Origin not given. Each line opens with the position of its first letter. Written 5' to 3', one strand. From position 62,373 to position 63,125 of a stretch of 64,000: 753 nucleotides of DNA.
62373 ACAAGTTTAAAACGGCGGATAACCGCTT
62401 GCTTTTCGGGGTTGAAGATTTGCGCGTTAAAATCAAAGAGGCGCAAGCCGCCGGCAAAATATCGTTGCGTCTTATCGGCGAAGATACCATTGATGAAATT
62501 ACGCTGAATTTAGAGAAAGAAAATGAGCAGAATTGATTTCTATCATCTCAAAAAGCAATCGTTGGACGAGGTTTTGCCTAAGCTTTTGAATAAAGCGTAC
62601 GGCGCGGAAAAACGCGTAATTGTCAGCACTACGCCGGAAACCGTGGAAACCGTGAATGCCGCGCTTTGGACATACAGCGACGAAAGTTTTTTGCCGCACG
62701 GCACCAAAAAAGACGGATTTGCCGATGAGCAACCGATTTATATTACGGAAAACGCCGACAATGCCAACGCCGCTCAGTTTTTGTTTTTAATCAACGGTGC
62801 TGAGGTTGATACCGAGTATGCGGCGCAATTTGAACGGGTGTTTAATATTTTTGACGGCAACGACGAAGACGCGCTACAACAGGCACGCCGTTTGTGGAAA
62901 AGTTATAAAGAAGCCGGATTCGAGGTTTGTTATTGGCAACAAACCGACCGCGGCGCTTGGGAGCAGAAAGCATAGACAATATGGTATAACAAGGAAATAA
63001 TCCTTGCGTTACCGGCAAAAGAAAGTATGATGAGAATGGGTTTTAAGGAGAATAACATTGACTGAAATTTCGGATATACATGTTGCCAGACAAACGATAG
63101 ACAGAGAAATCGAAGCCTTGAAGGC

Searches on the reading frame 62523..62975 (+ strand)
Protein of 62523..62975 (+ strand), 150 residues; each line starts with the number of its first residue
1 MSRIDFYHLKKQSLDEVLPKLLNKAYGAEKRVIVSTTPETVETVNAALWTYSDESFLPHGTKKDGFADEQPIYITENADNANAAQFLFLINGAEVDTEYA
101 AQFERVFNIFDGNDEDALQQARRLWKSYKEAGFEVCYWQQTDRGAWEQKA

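Call 74: find_encoding_contigs(protein=window:62523-62975:+, flank=10000, max_places=2)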
Protein window:62523-62975:+ (150 aa): 11 contigs read that carry it; 2 places shown.
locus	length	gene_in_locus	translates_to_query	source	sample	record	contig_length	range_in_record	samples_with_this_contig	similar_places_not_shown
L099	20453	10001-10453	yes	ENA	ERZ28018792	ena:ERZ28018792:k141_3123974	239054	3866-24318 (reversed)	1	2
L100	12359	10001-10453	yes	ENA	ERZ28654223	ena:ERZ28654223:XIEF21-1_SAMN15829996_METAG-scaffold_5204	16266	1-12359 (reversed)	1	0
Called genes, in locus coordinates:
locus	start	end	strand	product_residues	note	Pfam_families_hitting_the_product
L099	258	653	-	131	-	PF00825:Ribonuclease_P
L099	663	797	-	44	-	PF00468:Ribosomal_L34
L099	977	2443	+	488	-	-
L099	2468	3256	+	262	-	-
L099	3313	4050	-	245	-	PF01027:Bax1-I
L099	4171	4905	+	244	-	-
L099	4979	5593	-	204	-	-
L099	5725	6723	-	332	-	PF10609:ParA, PF00142:Fer4_NifH (weak), PF01656:CbiA, PF07015:VirC1 (weak), PF09140:MipZ, PF13614:AAA_31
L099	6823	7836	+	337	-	PF01145:Band_7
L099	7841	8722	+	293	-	PF01145:Band_7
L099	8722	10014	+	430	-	PF00595:PDZ (faint), PF00089:Trypsin, PF17820:PDZ_6 (faint), PF13365:Trypsin_2, PF13180:PDZ_2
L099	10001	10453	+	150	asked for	PF04364:DNA_pol3_chi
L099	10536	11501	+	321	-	PF01380:SIS, PF00571:CBS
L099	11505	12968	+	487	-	PF06835:LptC, PF13100:OstA_2 (faint), PF03968:LptD_N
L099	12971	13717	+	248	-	PF00005:ABC_tran, PF13304:AAA_21 (faint), PF12399:BCA_ABC_TP_C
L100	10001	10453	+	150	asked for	PF04364:DNA_pol3_chi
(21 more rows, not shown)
